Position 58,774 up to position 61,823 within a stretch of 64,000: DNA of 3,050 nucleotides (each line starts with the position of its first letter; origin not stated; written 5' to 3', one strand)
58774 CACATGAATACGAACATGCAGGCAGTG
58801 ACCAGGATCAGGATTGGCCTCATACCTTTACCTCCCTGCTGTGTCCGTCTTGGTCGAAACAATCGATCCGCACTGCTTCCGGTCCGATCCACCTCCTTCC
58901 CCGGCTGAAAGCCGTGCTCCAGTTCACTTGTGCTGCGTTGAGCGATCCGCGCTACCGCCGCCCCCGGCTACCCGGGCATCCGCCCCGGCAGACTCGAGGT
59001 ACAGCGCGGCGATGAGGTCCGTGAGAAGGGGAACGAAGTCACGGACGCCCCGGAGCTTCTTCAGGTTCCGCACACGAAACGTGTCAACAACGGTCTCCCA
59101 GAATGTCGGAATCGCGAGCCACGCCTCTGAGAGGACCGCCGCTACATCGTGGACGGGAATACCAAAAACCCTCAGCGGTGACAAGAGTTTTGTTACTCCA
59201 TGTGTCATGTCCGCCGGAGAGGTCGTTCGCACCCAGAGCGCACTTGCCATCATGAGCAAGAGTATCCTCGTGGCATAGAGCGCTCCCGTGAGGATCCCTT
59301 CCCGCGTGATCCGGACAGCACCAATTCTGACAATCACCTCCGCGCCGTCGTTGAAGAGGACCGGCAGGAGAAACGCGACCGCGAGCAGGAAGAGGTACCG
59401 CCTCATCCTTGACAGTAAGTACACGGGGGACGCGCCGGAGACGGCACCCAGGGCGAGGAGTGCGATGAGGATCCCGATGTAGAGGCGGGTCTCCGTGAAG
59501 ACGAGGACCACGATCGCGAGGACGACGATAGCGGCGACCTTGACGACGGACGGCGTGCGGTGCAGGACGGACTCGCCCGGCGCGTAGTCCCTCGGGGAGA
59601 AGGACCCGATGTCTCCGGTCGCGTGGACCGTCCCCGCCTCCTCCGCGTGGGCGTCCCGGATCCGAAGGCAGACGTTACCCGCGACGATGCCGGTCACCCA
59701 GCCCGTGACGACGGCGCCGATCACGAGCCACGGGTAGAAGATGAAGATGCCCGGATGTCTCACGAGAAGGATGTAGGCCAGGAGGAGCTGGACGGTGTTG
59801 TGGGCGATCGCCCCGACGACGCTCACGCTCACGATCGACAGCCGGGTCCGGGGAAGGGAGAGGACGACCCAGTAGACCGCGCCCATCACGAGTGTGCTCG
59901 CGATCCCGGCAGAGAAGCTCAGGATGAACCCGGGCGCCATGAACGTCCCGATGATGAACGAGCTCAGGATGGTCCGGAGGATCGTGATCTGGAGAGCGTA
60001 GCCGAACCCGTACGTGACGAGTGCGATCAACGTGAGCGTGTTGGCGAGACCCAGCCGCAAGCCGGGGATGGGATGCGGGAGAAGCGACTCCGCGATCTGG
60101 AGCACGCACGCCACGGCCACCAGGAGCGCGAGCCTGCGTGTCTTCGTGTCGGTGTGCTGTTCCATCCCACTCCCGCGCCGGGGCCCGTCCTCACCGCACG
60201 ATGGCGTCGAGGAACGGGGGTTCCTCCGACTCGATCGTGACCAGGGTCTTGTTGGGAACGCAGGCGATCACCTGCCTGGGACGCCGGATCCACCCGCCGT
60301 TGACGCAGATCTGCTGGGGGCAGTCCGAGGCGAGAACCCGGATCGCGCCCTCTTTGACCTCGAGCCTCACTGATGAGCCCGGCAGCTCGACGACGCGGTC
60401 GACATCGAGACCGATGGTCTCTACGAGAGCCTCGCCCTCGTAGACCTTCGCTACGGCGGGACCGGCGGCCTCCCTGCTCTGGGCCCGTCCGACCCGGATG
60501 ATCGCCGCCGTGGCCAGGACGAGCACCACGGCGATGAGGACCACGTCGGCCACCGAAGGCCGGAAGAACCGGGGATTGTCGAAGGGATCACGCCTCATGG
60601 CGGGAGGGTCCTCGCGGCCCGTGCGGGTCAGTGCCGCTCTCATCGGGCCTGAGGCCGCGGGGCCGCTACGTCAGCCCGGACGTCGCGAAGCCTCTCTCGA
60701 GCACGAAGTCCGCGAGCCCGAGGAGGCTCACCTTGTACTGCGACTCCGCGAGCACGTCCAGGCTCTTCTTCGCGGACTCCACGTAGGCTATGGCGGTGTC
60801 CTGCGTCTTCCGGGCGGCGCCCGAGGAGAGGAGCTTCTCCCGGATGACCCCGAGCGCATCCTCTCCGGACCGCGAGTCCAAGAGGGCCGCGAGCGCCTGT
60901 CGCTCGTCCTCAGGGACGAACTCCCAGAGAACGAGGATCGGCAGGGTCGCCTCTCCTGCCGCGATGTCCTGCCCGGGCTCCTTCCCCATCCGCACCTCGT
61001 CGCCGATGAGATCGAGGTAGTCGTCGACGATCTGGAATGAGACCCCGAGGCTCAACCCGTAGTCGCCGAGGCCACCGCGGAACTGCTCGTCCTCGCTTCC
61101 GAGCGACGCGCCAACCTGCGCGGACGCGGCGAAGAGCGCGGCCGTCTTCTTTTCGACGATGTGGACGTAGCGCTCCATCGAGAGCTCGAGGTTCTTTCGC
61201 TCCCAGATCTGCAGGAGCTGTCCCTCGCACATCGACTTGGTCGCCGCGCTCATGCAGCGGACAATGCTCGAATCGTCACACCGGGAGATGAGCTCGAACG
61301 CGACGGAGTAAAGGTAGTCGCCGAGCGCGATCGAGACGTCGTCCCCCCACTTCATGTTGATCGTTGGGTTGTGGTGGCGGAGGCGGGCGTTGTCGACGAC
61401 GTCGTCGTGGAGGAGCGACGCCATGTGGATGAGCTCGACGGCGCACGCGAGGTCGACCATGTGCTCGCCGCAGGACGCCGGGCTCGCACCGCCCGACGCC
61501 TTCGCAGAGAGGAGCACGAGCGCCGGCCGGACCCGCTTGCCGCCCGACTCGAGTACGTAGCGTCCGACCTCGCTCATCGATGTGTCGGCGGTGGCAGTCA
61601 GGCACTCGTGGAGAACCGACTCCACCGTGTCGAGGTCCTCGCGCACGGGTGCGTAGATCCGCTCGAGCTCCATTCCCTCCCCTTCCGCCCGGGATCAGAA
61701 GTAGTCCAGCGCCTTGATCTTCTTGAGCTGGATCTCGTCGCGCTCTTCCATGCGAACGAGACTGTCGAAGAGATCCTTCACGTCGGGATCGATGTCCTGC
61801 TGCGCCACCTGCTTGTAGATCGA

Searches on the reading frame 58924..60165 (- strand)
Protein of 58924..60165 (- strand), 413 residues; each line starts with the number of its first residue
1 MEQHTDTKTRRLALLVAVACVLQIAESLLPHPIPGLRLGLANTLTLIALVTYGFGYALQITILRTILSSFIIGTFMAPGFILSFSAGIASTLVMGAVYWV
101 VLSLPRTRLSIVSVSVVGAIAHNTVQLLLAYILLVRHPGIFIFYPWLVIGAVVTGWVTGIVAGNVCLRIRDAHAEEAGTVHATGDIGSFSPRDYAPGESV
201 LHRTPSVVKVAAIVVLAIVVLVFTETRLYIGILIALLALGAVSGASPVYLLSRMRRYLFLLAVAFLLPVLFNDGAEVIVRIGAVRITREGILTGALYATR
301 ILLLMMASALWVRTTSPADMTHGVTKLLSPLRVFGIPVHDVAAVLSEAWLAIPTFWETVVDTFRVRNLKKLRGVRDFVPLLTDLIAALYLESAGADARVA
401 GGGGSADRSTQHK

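Call 50: search_protein_families(library=pfam, proteins=[window:58924-60165:-], max_evalue=0.0001)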
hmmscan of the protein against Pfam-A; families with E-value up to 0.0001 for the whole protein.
window:58924-60165:- (413 aa): 2 families
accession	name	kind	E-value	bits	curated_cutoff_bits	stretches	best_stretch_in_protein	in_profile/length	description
PF07456.16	Hpre_diP_synt_I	-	1.7e-37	129.1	30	1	15-163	1-145/147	Heptaprenyl diphosphate synthase component I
PF02361.21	CbiQ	-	9.3e-15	55.3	25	1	198-360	2-157/216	Cobalt transport protein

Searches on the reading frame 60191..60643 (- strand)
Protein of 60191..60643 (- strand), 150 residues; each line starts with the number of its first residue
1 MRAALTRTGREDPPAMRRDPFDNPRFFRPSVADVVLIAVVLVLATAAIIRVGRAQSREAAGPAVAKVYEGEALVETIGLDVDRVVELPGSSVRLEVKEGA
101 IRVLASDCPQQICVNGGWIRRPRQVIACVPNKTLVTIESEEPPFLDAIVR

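Call 50: search_protein_families(library=pfam, proteins=[window:60191-60643:-], max_evalue=0.0001)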
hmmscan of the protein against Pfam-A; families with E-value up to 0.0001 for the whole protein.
window:60191-60643:- (150 aa): 1 family
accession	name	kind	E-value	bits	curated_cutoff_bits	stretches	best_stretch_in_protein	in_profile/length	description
PF07009.16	NusG_II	-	2.1e-22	79.7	29.6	1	37-140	2-106/107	NusG domain II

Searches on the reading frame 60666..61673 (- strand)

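Call 50: search_protein_families(library=pfam, proteins=[window:60666-61673:-], max_evalue=0.0001)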
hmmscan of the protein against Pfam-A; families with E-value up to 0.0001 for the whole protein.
window:60666-61673:- (335 aa): 1 family
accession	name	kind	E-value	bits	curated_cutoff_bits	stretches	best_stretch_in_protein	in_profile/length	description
PF00348.22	polyprenyl_synt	-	1.3e-66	224.8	27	1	33-269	4-238/251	Polyprenyl synthetase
